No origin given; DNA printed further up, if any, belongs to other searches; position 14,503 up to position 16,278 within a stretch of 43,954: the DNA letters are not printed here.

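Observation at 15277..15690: REC-cyclase has a Glu/Gly substrate-specifying pair: candidate bacterial guanylate cyclase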

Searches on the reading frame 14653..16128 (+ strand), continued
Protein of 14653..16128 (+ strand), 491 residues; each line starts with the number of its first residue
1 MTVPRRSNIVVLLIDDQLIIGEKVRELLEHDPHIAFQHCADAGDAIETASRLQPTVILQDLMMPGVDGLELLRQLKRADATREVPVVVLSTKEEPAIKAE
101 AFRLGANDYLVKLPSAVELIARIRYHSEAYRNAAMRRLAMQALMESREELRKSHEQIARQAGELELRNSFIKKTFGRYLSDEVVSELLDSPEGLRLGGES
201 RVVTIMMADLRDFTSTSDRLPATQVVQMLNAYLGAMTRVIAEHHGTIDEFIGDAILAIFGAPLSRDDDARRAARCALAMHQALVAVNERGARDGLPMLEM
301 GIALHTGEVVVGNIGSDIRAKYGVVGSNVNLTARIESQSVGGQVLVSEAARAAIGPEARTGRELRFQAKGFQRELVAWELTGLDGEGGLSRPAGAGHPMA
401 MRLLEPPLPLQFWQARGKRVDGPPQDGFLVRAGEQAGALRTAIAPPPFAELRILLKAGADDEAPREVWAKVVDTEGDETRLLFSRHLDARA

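Call 34: find_encoding_contigs(protein=P0039, flank=10000, max_places=1)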
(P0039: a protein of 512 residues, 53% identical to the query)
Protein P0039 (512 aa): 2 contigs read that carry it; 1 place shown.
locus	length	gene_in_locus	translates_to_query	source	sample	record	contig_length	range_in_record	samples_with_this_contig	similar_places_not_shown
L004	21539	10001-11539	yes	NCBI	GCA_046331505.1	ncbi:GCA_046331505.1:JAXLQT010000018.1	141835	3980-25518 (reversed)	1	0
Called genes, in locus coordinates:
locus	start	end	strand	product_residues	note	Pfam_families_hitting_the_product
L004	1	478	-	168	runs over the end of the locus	-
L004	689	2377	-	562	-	PF13229:Beta_helix (faint)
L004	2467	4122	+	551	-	PF00015:MCPsignal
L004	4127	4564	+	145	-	PF01584:CheW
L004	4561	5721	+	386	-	PF13649:Methyltransf_25 (faint), PF01739:CheR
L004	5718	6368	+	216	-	PF01584:CheW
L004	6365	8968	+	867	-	PF01627:Hpt, PF02518:HATPase_c, PF01584:CheW, PF00072:Response_reg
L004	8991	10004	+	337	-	PF00072:Response_reg (weak), PF01339:CheB_methylest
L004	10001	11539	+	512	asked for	PF00072:Response_reg, PF00211:Guanylate_cyc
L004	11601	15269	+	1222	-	PF00069:Pkinase, PF07714:PK_Tyr_Ser-Thr, PF13374:TPR_10 (faint), PF13191:AAA_16, PF13401:AAA_22 (weak), PF13424:TPR_12 (weak)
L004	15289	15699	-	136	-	PF01850:PIN, PF13470:PIN_3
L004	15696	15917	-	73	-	PF19891:DUF6364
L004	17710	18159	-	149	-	-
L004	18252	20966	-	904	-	PF13191:AAA_16, PF13374:TPR_10 (faint), PF17874:TPR_MalT (faint), PF00515:TPR_1 (faint), PF07719:TPR_2 (faint), PF13424:TPR_12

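Call 35: find_encoding_contigs(protein=P0099, flank=10000, max_places=1)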
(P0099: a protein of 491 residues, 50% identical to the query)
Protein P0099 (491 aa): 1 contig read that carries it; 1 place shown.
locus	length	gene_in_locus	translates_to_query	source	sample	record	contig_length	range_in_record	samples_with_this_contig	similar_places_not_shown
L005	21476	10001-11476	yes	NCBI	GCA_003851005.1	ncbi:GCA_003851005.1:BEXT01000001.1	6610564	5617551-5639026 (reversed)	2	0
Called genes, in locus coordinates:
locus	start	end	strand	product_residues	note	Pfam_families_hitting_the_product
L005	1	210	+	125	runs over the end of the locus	PF03692:CxxCxxCC (weak)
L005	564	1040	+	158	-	PF01584:CheW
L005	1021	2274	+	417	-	PF01739:CheR, PF00515:TPR_1 (faint), PF07719:TPR_2 (faint)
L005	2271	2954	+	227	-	PF01584:CheW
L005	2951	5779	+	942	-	PF01627:Hpt, PF02895:H-kinase_dim (faint), PF02518:HATPase_c, PF01584:CheW, PF00072:Response_reg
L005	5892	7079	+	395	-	PF13433:Peripla_BP_5, PF13458:Peripla_BP_6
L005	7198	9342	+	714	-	PF00672:HAMP (weak), PF00015:MCPsignal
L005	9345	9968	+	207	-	PF01339:CheB_methylest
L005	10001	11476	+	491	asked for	PF00072:Response_reg, PF00211:Guanylate_cyc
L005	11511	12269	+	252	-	PF23023:Anti-Pycsar_Apyc1, PF00753:Lactamase_B (weak), PF12706:Lactamase_B_2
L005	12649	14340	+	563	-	PF13646:HEAT_2 (faint)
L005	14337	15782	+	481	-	PF13487:HD_5, PF01966:HD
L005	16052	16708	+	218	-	PF01025:GrpE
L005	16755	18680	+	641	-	PF00012:HSP70, PF06723:MreB_Mbl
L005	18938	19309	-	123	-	PF07027:DUF1318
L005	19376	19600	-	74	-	-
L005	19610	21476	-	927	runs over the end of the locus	PF11739:YdbH-like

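Call 40: find_related_loci(query=A1, collection=genome_contigs, flank=10000)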
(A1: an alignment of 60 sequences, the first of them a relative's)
Query A1 (491 aa) in genome_contigs; peptide patterns used: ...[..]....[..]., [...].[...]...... (x = any residue, [..] = any of these).
600 stretches matched a pattern (row limit reached: there are more); 587 encode a relative of the query (tblastn E <= 1e-3); the best 80 are kept; 80 distinct loci.
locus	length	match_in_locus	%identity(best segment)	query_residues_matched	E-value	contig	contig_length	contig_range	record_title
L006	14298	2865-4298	58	6-478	2e-161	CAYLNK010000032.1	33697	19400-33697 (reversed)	MAG TPA_asm: uncultured Holophagales bacterium isolate binchicken_co322_3 genome assembly, contig: NODE_2149_length_3369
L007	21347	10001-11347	46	8-472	1e-134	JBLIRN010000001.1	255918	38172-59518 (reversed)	MAG: bacterium isolate MG2_202303_bin_136 MG2_202303_bin_136_scaffold_1, whole genome shotgun sequence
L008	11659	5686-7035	48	9-472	2e-134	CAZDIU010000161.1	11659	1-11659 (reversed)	MAG TPA_asm: uncultured Desulfobacterales bacterium isolate binchicken_co168_310 genome assembly, contig: NODE_9420_leng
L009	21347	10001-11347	46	8-472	4e-134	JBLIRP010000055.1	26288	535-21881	MAG: bacterium isolate MF1_202303_bin_233 MF1_202303_bin_233_scaffold_55, whole genome shotgun sequence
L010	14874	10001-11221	52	9-431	4e-131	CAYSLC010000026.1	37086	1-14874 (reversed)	MAG TPA_asm: uncultured Desulfobacteraceae bacterium isolate binchicken_co15_57 genome assembly, contig: NODE_403_length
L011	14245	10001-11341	48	9-471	7e-131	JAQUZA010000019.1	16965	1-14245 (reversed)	MAG: Candidatus Riflebacteria bacterium isolate STD2_25 NODE_12532_length_16965_cov_2.892861_Sandtown_D2, whole genome s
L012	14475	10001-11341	47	9-474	8e-130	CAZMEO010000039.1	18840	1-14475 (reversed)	MAG TPA_asm: uncultured Candidatus Moduliflexus sp. isolate binchicken_co35_304 genome assembly, contig: NODE_1773_lengt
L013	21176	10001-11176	54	11-419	3e-130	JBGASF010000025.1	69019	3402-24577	MAG: Polyangia bacterium isolate MAG_MBR_AS.47 MBRAS-47_NODE_25_length_69019_cov_5.333222, whole genome shotgun sequence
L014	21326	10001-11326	47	9-473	2e-129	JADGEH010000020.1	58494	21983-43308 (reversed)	MAG: Thiotrichales bacterium isolate BB31 NODE_467_length_58494_cov_5.300454, whole genome shotgun sequence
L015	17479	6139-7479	47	9-474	3e-127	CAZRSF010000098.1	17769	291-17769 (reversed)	MAG TPA_asm: uncultured Candidatus Moduliflexus sp. isolate SRP192927_co1_965 genome assembly, contig: NODE_6591_length_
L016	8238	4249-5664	44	6-490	2e-123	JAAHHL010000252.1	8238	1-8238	MAG: Caldora sp. SIO3E6 3E6_NODE_252, whole genome shotgun sequence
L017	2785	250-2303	45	9-477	9e-128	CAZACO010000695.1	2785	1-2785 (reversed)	MAG TPA_asm: uncultured Desulfobacteraceae bacterium isolate binchicken_co129_686 genome assembly, contig: NODE_150617_l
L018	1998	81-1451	44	2-474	7e-130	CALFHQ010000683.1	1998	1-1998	MAG TPA_asm: uncultured proteobacterium isolate ERR2206789_bin.10_CONCOCT_v1.1_MAG genome assembly, contig: ERZ890810.24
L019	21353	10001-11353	45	5-473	7e-121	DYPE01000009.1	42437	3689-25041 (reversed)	MAG TPA_asm: Dichelobacter nodosus isolate SulCav_GS09_5_53_48 SulCav_GS09_5_1158_length_42437_cov_25_283257, whole geno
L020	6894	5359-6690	44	9-474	2e-120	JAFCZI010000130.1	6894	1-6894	MAG: Deltaproteobacteria bacterium isolate AB_03_Bin_182 AB_03_Bin_182_scaffold_17677, whole genome shotgun sequence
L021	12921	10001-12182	45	5-472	3e-120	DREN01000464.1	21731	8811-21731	MAG TPA_asm: Deltaproteobacteria bacterium isolate HyVt-30 Ga0136651_10000495, whole genome shotgun sequence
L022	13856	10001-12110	45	3-478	3e-120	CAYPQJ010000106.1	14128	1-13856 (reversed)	MAG TPA_asm: uncultured Desulfobacteraceae bacterium isolate binchicken_co51_216 genome assembly, contig: NODE_1371_leng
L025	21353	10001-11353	47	9-473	2e-119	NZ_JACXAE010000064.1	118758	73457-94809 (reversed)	Iningainema tapete BLCC-T55 NODE_35_length_118758_cov_25.172100, whole genome shotgun sequence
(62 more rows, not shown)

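Call 45: predict_structure(alignment_id=A1)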
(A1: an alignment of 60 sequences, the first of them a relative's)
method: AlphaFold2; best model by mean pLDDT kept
length: 491 residues; sequences in the alignment: 60
mean_pLDDT: 84.0   pTM: 0.59
mean pLDDT of the five models: 84.0, 82.4, 81.7, 79.4, 78.9
residues with pLDDT >= 90: 267; 70-90: 137; 50-70: 49; < 50: 38
segments of 3 or more residues with pLDDT < 50: 1-4, 163-165, 167-185, 190-194
pLDDT, mean of each block of 10 residues (from residue 1): 64 96 95 96 97 98 94 97 97 91 96 87 92 78 66 57 45 39 47 57 95 81 89 93 89 89 92 96 93 90 94 60 82 90 93 96 86 92 86 61 92 86 93 91 90 82 84 90 77 62
secondary structure, 60 per line:
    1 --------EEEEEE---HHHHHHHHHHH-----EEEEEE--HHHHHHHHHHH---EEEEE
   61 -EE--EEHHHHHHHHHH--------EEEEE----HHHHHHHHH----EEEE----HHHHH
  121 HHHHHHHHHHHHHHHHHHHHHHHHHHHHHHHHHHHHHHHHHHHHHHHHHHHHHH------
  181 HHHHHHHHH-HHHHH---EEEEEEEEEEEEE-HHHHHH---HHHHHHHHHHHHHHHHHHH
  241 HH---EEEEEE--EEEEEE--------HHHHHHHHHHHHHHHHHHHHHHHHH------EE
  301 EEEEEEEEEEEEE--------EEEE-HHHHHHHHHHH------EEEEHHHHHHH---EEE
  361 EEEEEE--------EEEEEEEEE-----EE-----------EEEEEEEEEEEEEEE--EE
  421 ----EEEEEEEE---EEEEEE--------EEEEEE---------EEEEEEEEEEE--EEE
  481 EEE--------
elements in order: E9-14 H18-28 E34-39 H42-52 E56-60 H68-77 E86-90 H95-103 E108-111 H116-174 H181-189 H191-195 E199-211 H213-218 H222-242 E246-251 E254-259 H268-292 E299-313 E322-325 H327-337 E344-347 H348-354 E358-366 E375-383 E402-416 E425-432 E436-441 E450-455 E465-475 E478-483

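Call 48: fold_search(model_id=the predicted structure, library=pdb)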
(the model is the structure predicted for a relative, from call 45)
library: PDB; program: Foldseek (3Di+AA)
matches with E <= 10: 1592; with E <= 0.001: 760
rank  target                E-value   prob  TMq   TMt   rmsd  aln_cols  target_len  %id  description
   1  6fht_B                2.9e-25  1.00  0.42  0.28   4.8       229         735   50  Crystal structure of an artificial phytochrome regulated adenylate/guanylate cyclase in its dark adapted Pr form (released 2018-04-18)
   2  6fht_A                5.1e-25  1.00  0.42  0.29   3.4       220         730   50  Crystal structure of an artificial phytochrome regulated adenylate/guanylate cyclase in its dark adapted Pr form (released 2018-04-18)
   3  2w01_D                3.9e-24  1.00  0.39  0.95   1.0       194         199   50  Crystal structure of the guanylyl cyclase Cya2 (released 2008-09-30)
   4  2w01_B                1.1e-23  1.00  0.39  0.97   1.0       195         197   50  Crystal structure of the guanylyl cyclase Cya2 (released 2008-09-30)
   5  2w01_C                4.2e-23  1.00  0.39  0.95   1.2       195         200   50  Crystal structure of the guanylyl cyclase Cya2 (released 2008-09-30)
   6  2w01_A                5.5e-23  1.00  0.40  0.95   2.4       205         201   47  Crystal structure of the guanylyl cyclase Cya2 (released 2008-09-30)
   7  3bre_B                1.2e-21  1.00  0.35  0.48  10.6       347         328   30  Crystal Structure of P.aeruginosa PA3702 (released 2008-04-01)
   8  3bre_A                1.6e-20  1.00  0.32  0.45  11.7       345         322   30  Crystal Structure of P.aeruginosa PA3702 (released 2008-04-01)
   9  3i5a                  1.0e-19  1.00  0.30  0.43  11.6       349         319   28  Crystal structure of full-length WpsR from Pseudomonas syringae (released 2009-08-18)
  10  1wc3_B                1.0e-17  1.00  0.36  0.88   2.0       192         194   31  Soluble adenylyl cyclase CyaC from S. platensis in complex with alpha, beta-methylene-ATP and Strontium (released 2004-12-20)
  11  1wc1_B                1.4e-17  1.00  0.36  0.89   1.5       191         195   31  Soluble adenylyl cyclase CyaC from S. platensis in complex with Rp- ATPalphaS (released 2004-12-20)
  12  1wc1_A                2.7e-17  1.00  0.37  0.90   1.5       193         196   31  Soluble adenylyl cyclase CyaC from S. platensis in complex with Rp- ATPalphaS (released 2004-12-20)
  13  1wc0_B                3.3e-17  1.00  0.36  0.87   2.0       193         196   30  Soluble adenylyl cyclase CyaC from S. platensis in complex with alpha, beta-methylene-ATP (released 2004-12-20)
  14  1wc1_C                3.7e-17  1.00  0.37  0.91   1.5       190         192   32  Soluble adenylyl cyclase CyaC from S. platensis in complex with Rp- ATPalphaS (released 2004-12-20)
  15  3r5g_B                3.7e-17  1.00  0.37  0.91   1.8       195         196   30  Crystal structure of the adenylyl cyclase CyaB from P. aeruginosa (released 2012-01-11)
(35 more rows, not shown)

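Call 53: list_cluster_members(proteins=[P0001, P0002, P0003, P0006, P0024])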
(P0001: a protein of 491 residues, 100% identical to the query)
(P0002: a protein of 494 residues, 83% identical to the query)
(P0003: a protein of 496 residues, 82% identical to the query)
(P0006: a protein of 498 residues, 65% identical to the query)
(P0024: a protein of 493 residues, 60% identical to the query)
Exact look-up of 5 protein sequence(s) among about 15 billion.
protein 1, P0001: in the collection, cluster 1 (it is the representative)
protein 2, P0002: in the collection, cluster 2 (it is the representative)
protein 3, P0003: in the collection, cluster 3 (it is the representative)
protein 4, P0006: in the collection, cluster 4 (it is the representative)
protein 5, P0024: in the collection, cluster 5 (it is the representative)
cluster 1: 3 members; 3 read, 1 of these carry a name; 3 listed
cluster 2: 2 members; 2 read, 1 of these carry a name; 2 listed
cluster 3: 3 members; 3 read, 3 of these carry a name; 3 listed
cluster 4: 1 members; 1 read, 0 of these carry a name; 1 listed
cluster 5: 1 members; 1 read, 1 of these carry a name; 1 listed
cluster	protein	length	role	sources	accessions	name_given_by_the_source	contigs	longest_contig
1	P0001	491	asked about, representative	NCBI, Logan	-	-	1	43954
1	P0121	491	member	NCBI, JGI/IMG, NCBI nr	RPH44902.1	MAG: adenylate/guanylate cyclase domain-containing response regulator [Burkholderiales ...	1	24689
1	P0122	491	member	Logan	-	-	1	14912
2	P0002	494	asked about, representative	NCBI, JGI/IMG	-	adenylate cyclase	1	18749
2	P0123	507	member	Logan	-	-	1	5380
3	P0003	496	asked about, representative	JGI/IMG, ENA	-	adenylate cyclase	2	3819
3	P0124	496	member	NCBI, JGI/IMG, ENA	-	adenylate cyclase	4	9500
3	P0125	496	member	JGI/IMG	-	adenylate cyclase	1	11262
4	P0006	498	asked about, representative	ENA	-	-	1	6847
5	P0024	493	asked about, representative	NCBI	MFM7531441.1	MAG: adenylate/guanylate cyclase domain-containing protein [Rubrivivax sp.]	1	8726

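Call 54: find_encoding_contigs(protein=P0006, flank=10000, max_places=1)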
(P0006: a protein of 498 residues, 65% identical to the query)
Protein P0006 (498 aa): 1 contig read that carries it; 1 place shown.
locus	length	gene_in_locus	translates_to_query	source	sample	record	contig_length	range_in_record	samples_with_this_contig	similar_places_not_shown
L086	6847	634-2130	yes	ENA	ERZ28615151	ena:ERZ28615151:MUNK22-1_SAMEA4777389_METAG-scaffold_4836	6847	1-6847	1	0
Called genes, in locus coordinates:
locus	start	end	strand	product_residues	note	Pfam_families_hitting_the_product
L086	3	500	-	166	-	?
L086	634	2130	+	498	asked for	PF00072:Response_reg, PF00211:Guanylate_cyc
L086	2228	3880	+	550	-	PF00672:HAMP (weak), PF00015:MCPsignal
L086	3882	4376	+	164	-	PF01584:CheW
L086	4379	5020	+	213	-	PF01584:CheW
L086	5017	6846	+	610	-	?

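Call 55: find_encoding_contigs(protein=P0023, flank=10000, max_places=1)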
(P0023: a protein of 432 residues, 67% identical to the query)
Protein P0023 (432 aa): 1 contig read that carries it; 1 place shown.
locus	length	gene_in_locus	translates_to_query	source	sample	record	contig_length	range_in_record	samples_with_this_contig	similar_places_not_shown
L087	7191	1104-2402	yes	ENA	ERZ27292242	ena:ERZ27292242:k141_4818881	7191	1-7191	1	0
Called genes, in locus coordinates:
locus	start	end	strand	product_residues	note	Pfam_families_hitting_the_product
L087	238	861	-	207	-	PF00596:Aldolase_II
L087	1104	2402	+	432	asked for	PF00072:Response_reg, PF00211:Guanylate_cyc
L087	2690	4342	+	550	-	PF00672:HAMP (weak), PF00015:MCPsignal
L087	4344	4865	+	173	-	PF01584:CheW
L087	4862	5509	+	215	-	PF01584:CheW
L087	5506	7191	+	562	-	?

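Call 58: search_protein_families(library=ncbifam, proteins=[window:14653-16125:+], max_evalue=0.00001)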
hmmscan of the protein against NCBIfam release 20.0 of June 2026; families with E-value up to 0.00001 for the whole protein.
window:14653-16125:+ (491 aa): 74 families (the best 25 are shown)
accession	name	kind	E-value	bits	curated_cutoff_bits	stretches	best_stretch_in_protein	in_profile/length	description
TIGR02154.1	PhoB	equivalog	5.1e-21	75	296.2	1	10-210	4-202/226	phosphate regulon transcriptional regulator PhoB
NF040689.1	MtrAB_MtrA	equivalog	1.3e-19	70.4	300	1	11-212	1-196/219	MtrAB system response regulator MtrA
NF007935.0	PRK10651.1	equivalog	4.1e-17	62.1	250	1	8-189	6-181/216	two-component system response regulator NarL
NF007135.0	PRK09581.1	equivalog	4.2e-16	58.8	474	1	39-125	32-118/457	PleD family two-component system response regulator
TIGR01387.1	cztR_silR_copR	subfamily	4.4e-16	59.2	279.2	1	12-174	2-163/218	heavy metal response regulator transcription factor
NF041734.1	resp_reg_RppA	equivalog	1.4e-15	57.3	250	1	11-148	3-139/229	two-component system response regulator RppA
NF040534.1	resp_reg_YycF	equivalog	6.4e-15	55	340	1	11-211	3-204/231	response regulator YycF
NF007546.0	PRK10161.1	equivalog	7.5e-15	55.1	471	1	11-143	5-137/229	phosphate response regulator transcription factor PhoB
NF001965.0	PRK00742.1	subfamily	8.3e-15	54.8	293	1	8-120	3-115/357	chemotaxis-specific protein-glutamate methyltransferase CheB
NF041733.1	resp_reg_CseB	equivalog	9.7e-15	54.6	350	1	11-166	3-144/228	two-component system response regulator CseB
NF006900.1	PRK09390.1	equivalog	1.2e-14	54.4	255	1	8-154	4-147/203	response regulator FixJ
NF045505.1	RR_RssB_Pseudo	equivalog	1.8e-14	53.6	700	1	7-114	4-108/394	two-component system response regulator RssB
NF011896.0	PRK15369.1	equivalog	2.1e-14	53.6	242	1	8-148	3-144/211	two component system response regulator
NF008296.0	PRK11083.1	equivalog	7.2e-14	51.7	273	1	10-167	5-148/228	two-component system response regulator CreB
NF007820.0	PRK10529.1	equivalog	1.2e-13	51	325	1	11-137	4-130/225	two-component system response regulator KdpE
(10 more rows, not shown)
